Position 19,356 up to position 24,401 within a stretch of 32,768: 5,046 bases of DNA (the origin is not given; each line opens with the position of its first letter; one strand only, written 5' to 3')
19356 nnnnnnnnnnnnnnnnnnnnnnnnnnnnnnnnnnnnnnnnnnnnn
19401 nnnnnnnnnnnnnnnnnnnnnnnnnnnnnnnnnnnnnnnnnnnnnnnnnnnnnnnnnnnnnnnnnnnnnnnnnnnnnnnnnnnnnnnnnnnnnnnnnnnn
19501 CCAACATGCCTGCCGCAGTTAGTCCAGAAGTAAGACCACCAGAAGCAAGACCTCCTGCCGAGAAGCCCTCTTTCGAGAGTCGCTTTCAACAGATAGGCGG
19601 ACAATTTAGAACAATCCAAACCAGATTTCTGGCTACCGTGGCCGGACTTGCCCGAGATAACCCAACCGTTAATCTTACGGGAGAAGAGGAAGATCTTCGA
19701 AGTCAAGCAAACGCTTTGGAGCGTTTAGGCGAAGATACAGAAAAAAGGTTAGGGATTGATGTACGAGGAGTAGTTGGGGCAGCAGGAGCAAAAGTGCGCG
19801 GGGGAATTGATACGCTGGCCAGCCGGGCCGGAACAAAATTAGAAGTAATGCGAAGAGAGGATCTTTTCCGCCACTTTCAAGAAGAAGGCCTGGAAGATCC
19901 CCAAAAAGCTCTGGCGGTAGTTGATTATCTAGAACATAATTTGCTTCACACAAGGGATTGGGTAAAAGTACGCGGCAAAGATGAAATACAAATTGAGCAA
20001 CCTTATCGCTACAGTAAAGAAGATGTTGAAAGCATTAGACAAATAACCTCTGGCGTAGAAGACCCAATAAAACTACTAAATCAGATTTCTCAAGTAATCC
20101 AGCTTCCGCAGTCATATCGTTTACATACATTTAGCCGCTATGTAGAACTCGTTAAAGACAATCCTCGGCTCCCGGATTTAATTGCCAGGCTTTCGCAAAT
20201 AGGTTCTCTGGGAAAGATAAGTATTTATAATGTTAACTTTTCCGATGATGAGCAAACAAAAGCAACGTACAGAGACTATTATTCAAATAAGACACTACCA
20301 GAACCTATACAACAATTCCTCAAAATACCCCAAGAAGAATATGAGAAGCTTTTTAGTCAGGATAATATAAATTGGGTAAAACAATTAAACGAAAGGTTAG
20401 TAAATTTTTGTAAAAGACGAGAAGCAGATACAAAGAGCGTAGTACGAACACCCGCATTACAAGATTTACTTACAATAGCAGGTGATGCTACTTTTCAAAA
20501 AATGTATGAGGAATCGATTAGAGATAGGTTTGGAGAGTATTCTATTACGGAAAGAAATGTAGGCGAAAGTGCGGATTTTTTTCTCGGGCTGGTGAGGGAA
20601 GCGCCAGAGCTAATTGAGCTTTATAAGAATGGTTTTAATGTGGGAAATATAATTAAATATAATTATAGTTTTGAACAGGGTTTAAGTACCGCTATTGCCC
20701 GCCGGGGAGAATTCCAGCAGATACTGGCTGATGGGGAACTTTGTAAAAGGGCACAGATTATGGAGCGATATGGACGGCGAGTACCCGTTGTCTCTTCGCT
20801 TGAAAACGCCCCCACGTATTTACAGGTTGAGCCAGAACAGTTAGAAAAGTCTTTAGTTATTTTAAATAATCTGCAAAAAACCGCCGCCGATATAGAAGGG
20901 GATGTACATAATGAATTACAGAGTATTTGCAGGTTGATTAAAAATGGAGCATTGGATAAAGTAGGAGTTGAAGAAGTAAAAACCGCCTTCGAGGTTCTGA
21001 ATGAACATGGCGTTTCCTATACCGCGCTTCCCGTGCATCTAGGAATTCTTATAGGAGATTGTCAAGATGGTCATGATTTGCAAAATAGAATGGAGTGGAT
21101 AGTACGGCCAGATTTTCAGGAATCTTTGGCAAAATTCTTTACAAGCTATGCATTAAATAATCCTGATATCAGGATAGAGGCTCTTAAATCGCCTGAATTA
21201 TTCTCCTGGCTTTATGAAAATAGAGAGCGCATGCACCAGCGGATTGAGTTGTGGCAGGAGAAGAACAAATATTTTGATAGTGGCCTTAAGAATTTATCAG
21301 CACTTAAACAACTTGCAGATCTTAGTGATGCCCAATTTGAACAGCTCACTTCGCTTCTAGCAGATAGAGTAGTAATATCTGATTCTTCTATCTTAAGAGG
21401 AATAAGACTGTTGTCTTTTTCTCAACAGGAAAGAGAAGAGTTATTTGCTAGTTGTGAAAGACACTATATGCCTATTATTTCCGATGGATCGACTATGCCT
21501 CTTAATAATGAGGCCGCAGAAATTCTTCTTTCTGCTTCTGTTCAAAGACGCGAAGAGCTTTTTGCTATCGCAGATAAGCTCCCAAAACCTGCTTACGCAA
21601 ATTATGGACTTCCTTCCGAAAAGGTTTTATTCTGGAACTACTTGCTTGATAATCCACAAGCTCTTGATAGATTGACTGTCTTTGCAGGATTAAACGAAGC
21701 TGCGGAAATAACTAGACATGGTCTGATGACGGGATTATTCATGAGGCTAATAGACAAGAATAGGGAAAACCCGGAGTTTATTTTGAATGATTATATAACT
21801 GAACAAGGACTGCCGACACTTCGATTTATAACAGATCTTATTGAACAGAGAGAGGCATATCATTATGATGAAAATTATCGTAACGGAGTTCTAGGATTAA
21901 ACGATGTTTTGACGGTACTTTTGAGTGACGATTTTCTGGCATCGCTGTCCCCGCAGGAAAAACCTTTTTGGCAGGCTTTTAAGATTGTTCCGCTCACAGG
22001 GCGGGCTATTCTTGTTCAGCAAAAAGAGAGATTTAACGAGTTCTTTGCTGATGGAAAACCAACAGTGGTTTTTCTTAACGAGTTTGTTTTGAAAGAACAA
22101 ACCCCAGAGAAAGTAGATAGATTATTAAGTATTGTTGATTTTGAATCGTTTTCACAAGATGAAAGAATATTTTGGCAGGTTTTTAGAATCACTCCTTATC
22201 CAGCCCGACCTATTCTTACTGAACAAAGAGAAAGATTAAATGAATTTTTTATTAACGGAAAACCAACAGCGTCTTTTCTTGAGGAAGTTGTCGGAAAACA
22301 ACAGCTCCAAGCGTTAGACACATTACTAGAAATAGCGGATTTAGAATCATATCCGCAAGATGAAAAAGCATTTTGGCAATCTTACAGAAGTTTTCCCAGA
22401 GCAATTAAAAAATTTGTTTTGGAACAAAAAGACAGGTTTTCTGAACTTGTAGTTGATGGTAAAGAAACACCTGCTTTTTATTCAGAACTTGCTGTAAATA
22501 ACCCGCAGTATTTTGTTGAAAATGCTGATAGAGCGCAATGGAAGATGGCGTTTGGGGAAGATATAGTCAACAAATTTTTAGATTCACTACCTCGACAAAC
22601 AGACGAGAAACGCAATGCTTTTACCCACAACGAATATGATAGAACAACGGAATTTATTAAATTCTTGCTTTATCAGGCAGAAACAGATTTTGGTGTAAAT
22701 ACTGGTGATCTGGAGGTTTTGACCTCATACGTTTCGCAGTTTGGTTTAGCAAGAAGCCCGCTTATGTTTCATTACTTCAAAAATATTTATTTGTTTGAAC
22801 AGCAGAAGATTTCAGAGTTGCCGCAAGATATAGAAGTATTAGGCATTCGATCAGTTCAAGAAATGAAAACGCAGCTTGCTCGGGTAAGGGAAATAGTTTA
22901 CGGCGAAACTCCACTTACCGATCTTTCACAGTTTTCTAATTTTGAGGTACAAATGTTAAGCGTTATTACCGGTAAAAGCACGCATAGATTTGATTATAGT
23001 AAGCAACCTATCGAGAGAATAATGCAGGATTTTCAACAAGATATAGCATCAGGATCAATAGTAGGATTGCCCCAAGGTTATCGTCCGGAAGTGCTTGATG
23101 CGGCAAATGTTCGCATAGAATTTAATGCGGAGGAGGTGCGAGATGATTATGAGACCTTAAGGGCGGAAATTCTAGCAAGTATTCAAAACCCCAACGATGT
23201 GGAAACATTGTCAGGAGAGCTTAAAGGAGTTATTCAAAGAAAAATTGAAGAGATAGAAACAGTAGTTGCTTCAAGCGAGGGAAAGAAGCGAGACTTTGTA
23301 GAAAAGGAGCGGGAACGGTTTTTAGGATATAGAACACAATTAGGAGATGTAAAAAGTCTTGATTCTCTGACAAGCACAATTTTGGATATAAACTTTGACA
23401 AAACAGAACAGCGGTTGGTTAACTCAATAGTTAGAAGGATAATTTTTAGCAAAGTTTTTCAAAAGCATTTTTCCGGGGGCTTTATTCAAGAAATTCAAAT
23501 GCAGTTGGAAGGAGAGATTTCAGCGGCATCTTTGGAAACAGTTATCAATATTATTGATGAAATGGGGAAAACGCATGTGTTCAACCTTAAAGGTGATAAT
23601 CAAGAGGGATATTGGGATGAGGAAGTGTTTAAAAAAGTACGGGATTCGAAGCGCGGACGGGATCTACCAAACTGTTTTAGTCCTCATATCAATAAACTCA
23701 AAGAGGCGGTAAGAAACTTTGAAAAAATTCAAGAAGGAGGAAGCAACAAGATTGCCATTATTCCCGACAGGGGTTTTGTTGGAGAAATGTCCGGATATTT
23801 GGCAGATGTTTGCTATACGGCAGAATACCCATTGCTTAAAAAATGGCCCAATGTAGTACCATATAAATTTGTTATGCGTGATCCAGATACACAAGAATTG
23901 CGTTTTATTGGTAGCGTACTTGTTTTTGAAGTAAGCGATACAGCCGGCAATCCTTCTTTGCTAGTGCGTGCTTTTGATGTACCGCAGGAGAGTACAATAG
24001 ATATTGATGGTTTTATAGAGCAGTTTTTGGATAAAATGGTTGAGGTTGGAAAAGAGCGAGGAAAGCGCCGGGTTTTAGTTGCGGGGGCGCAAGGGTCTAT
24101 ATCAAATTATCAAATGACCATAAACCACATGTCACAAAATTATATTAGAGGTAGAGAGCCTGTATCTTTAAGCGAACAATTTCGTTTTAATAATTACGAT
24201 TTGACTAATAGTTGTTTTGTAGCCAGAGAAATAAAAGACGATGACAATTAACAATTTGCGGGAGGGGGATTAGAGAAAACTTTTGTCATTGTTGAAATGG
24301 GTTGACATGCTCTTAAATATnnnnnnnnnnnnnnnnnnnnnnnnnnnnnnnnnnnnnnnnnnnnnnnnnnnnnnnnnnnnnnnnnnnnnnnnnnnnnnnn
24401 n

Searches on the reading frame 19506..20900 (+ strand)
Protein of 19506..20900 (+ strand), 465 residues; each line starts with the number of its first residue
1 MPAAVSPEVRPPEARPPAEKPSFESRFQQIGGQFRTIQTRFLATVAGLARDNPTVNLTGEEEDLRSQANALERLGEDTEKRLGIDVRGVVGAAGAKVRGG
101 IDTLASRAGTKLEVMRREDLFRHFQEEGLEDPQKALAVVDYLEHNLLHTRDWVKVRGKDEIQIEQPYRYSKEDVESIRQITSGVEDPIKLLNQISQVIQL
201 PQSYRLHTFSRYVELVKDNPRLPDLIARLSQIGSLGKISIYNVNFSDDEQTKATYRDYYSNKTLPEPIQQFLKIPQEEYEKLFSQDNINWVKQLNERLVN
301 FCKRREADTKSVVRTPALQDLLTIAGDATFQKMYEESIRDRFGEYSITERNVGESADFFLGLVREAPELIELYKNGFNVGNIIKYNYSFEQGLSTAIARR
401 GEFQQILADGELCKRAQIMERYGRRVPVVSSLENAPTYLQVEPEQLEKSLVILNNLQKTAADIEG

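Call 17: find_related_loci(query=A1, collection=genome_contigs, flank=10000)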
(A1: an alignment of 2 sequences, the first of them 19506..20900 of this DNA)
Query A1 (465 aa) in genome_contigs; peptide patterns used: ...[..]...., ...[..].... (x = any residue, [..] = any of these).
170 stretches matched a pattern, but none encodes a relative of the query by tblastn (E <= 1e-3).

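Call 29: find_homologous_proteins(query=A1)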
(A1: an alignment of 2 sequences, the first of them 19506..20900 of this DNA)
Query A1 (2 sequences): 8000 candidates shared short words with the query, none scored E <= 0.001.

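Call 60: find_related_loci(query=A3, collection=metagenome_contigs, flank=10000)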
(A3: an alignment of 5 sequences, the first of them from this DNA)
Query A3 (456 aa) in metagenome_contigs; peptide patterns used: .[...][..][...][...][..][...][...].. (x = any residue, [..] = any of these).
171 stretches matched a pattern, but none encodes a relative of the query by tblastn (E <= 1e-3).

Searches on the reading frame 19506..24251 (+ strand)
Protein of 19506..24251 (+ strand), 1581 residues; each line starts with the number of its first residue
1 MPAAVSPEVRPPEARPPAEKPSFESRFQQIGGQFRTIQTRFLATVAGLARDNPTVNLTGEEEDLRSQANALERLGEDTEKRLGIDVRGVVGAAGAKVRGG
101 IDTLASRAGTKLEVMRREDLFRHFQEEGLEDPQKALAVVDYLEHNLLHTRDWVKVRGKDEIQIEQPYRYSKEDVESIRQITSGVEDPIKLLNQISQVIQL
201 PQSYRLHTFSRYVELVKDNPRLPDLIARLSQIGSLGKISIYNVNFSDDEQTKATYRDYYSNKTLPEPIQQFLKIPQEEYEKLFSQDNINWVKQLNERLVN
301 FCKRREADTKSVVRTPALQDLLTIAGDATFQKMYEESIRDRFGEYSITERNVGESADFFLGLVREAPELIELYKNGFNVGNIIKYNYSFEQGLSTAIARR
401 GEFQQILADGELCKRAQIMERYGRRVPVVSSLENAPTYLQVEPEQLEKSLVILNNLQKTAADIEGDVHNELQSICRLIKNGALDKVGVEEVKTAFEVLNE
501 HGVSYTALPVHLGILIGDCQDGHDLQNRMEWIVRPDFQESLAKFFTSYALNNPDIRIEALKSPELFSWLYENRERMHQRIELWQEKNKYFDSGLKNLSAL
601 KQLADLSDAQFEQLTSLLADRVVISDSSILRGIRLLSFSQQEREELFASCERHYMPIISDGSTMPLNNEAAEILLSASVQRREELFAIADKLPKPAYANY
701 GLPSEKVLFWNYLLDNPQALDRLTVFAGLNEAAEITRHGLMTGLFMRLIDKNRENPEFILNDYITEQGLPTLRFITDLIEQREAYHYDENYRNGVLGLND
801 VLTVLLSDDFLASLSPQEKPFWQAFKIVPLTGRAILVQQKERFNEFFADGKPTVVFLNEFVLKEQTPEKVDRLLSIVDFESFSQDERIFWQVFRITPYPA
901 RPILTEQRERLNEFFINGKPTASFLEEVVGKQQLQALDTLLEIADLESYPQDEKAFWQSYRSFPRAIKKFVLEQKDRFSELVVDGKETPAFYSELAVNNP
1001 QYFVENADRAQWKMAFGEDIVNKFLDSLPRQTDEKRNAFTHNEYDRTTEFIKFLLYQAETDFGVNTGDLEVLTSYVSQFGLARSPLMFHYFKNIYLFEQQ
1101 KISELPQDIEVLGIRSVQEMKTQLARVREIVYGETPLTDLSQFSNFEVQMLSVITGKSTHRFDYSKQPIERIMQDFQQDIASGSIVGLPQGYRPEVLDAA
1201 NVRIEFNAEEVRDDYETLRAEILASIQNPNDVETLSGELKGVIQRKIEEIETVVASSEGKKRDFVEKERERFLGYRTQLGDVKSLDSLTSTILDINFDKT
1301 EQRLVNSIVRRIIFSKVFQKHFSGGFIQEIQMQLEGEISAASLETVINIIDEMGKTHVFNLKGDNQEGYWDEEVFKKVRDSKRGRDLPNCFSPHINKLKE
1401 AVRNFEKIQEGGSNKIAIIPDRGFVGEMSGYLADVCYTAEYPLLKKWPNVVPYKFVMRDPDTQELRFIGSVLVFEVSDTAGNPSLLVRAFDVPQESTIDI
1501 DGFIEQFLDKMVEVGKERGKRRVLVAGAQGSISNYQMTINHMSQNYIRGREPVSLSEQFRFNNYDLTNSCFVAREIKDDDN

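Call 3: search_protein_families(library=pfam, proteins=[window:19506-24251:+], max_evalue=0.1)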
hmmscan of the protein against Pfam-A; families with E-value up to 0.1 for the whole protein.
window:19506-24251:+ (1581 aa): 0 families

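Call 4: search_protein_families(library=padloc, proteins=[window:19506-24251:+], max_evalue=0.1)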
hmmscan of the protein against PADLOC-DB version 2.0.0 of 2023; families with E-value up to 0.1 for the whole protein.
window:19506-24251:+ (1581 aa): 0 families

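Call 5: search_protein_families(library=ncbifam, proteins=[window:19506-24251:+], max_evalue=0.1)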
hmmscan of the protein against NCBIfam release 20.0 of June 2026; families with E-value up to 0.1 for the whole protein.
window:19506-24251:+ (1581 aa): 0 families

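Call 6: find_homologous_proteins(query=window:19506-24251:+)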
Query window:19506-24251:+ (1581 aa): 1 proteins with E <= 0.001 among 8000 candidates.
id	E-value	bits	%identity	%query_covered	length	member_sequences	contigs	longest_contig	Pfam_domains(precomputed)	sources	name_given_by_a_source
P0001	1.1e-123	433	46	29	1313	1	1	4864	-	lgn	-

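Call 7: search_solved_structures(query=window:19506-24251:+, max_evalue=1)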
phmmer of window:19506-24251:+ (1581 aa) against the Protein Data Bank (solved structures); distinct sequences matched with E-value up to 1: 0.

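Call 8: search_protein_families(library=phrogs, proteins=[window:19506-24251:+], max_evalue=0.1)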
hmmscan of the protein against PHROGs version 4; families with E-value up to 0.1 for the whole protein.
window:19506-24251:+ (1581 aa): 0 families

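Call 10: find_encoding_contigs(protein=P0001, flank=10000)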
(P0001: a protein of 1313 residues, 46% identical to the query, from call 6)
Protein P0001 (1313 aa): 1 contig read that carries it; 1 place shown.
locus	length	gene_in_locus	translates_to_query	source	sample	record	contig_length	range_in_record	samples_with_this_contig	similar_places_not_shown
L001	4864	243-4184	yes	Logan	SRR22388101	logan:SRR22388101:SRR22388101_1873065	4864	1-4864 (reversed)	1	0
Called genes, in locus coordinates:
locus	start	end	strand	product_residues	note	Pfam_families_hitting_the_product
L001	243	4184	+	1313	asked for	-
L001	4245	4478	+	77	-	-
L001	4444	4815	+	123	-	PF02452:PemK_toxin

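Call 11: find_encoding_contigs(protein=window:19506-24251:+, flank=10000)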
Protein window:19506-24251:+ (1581 aa): 2 contigs read that carry it; 2 places shown.
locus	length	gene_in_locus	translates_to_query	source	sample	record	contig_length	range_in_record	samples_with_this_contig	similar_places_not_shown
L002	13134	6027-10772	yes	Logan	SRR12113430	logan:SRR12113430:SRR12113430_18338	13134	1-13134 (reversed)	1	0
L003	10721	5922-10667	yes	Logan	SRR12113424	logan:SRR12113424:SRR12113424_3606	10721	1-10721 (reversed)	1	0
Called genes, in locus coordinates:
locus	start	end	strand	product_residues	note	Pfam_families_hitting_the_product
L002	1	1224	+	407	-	?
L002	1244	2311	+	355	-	PF00004:AAA, PF07728:AAA_5, PF22667:Lon_lid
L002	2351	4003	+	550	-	PF00753:Lactamase_B, PF12706:Lactamase_B_2 (weak), PF22505:RNase_J_b_CASP, PF17770:RNase_J_C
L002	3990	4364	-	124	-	PF18480:DUF5615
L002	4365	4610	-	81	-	PF04255:DUF433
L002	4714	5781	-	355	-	PF05496:RuvB_N (faint), PF00004:AAA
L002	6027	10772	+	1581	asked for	-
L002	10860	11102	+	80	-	-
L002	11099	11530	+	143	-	PF01850:PIN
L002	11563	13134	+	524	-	?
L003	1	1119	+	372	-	?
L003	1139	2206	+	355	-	PF00004:AAA, PF07728:AAA_5, PF22667:Lon_lid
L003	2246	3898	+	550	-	PF00753:Lactamase_B, PF12706:Lactamase_B_2 (weak), PF22505:RNase_J_b_CASP, PF17770:RNase_J_C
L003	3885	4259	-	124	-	PF18480:DUF5615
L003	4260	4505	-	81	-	PF04255:DUF433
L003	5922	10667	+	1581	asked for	-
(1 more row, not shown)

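Call 99: search_protein_families(library=pfam, proteins=[P0001], max_evalue=0.01)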
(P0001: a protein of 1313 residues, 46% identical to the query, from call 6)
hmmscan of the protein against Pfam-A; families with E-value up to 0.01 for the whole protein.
P0001 (1313 aa): 0 families
